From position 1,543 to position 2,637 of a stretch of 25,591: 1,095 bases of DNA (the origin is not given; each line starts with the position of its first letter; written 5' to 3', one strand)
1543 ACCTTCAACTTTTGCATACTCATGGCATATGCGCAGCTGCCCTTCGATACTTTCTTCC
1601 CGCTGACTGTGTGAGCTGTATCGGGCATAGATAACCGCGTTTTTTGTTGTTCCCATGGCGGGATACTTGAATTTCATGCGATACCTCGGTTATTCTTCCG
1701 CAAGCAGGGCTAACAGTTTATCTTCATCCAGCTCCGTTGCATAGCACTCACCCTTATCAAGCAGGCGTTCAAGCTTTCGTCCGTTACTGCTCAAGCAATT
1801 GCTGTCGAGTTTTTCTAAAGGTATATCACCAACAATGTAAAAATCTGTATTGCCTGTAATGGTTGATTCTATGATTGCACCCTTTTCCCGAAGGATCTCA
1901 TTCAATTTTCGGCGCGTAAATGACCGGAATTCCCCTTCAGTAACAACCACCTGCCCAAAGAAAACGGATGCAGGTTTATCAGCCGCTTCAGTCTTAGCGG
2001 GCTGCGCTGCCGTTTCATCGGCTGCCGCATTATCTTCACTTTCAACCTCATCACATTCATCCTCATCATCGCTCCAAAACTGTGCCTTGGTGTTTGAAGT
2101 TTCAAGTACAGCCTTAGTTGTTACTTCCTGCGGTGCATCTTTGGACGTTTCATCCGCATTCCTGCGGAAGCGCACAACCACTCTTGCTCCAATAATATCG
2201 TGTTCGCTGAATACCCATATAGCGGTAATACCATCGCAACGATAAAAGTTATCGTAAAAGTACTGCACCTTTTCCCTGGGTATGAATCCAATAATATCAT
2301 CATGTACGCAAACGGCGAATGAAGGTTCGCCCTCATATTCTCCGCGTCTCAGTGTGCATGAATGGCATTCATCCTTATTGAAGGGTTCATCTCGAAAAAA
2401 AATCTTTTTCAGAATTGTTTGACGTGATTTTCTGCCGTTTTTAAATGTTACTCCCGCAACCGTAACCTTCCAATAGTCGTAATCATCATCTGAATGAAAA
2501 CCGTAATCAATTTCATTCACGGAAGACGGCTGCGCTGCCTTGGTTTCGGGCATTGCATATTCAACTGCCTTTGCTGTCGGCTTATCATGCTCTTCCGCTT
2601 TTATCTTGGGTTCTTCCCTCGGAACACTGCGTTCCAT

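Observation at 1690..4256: Two BRCT-domain proteins on the lysogeny strand (membrane-tethered HIRAN-like protein plus DEDDh exonuclease): candidate DNA-end-sensing exclusion/defence module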

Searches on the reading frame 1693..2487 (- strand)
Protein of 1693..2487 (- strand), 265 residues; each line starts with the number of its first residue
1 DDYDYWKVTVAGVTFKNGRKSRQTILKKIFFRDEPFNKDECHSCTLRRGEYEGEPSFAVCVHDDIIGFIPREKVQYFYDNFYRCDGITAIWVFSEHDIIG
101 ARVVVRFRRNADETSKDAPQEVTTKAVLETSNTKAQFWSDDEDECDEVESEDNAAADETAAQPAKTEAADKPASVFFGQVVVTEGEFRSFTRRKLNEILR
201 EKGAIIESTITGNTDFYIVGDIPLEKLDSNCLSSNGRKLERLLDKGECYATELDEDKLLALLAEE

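Call 19: predict_structure(alignment_id=A1)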
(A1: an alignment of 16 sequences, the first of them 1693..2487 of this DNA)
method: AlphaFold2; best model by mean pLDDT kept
length: 265 residues; sequences in the alignment: 16
mean_pLDDT: 56.5   pTM: 0.50
mean pLDDT of the five models: 56.5, 54.5, 51.6, 50.1, 49.9
residues with pLDDT >= 90: 25; 70-90: 85; 50-70: 20; < 50: 135
segments of 3 or more residues with pLDDT < 50: 14-18, 136-265
pLDDT, mean of each block of 10 residues (from residue 1): 83 53 80 77 88 86 87 88 90 77 88 67 87 53 30 24 28 26 32 45 32 33 34 33 29 32 30
secondary structure, 60 per line:
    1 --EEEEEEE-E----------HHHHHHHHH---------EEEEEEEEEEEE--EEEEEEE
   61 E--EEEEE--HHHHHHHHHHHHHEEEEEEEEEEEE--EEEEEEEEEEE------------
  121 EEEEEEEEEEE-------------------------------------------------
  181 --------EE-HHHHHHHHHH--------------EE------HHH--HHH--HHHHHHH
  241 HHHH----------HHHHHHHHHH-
elements in order: E3-9 H22-30 E40-51 E54-61 E64-68 H71-83 E84-95 E98-108 E121-131 H192-201 H234-244 H255-264

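Call 21: fold_search(model_id=the predicted structure, library=pdb)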
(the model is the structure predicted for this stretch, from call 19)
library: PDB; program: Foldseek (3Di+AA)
matches with E <= 10: 680; with E <= 0.001: 0
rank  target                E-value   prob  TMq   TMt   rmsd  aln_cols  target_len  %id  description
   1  9gzr_A                5.7e-02  0.20  0.12  0.15  11.4       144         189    8  Tad pilus alignment complex protein RcpC (released 2025-05-21)
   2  4ddq_F                1.1e-01  0.08  0.10  0.07  12.9       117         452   15  Structural plasticity of the Bacillus subtilis GyrA homodimer (released 2013-02-13)
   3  4ckk_B                1.2e-01  0.06  0.09  0.07  11.8       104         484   16  Apo structure of 55 kDa N-terminal domain of E. coli DNA gyrase A subunit (released 2014-03-12)
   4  8qdx_A                1.4e-01  0.06  0.09  0.06  12.7       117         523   14  E. coli DNA gyrase bound to a DNA crossover (released 2024-04-10)
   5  9gzr_B                1.6e-01  0.20  0.15  0.19   9.0       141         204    8  Tad pilus alignment complex protein RcpC (released 2025-05-21)
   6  8qqs_A                1.6e-01  0.07  0.09  0.06  12.9       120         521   15  E. coli DNA gyrase bound to a linear part of a DNA minicircle (released 2024-04-10)
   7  2y3p_B                1.7e-01  0.06  0.10  0.06  11.7       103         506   17  Crystal structure of N-terminal domain of GyrA with the antibiotic simocyclinone D8 (released 2010-12-29)
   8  8j9t_A                2.5e-01  0.05  0.10  0.06  11.9       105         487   18  Crystal Structure of GyraseA N-terminal at 2.43A Resolution (released 2024-05-08)
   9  9b9s                  2.6e-01  0.20  0.17  0.20   8.1       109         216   16  Crystal structure of the ligand binding domain of the Halomonas titanicae chemoreceptor Htc10 in complex with guanine (released 2024-11-20)
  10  9ba3_F                2.6e-01  0.16  0.17  0.24   8.2       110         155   15  High-resolution crystal structure of the ligand binding domain of the Halomonas titanicae chemoreceptor Htc10 in compl (released 2024-11-20)
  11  8qqs_C                2.6e-01  0.05  0.09  0.06  12.9       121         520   14  E. coli DNA gyrase bound to a linear part of a DNA minicircle (released 2024-04-10)
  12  9b9x                  2.8e-01  0.18  0.17  0.20   8.1       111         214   15  Crystal structure of the ligand binding domain of the Halomonas titanicae chemoreceptor Htc10 in complex with hypoxanthi (released 2024-11-20)
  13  3pzp_B                2.8e-01  0.06  0.10  0.07  14.3       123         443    7  Human DNA polymerase kappa extending opposite a cis-syn thymine dimer (released 2011-12-28)
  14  4jm0_B                3.0e-01  0.11  0.15  0.19  12.2       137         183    9  Structure of Human Cytomegalovirus Immune Modulator UL141 (released 2014-02-26)
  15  7ckq_G                3.0e-01  0.08  0.15  0.14  10.4       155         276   14  The cryo-EM structure of B. subtilis BmrR transcription activation complex (released 2020-12-16)
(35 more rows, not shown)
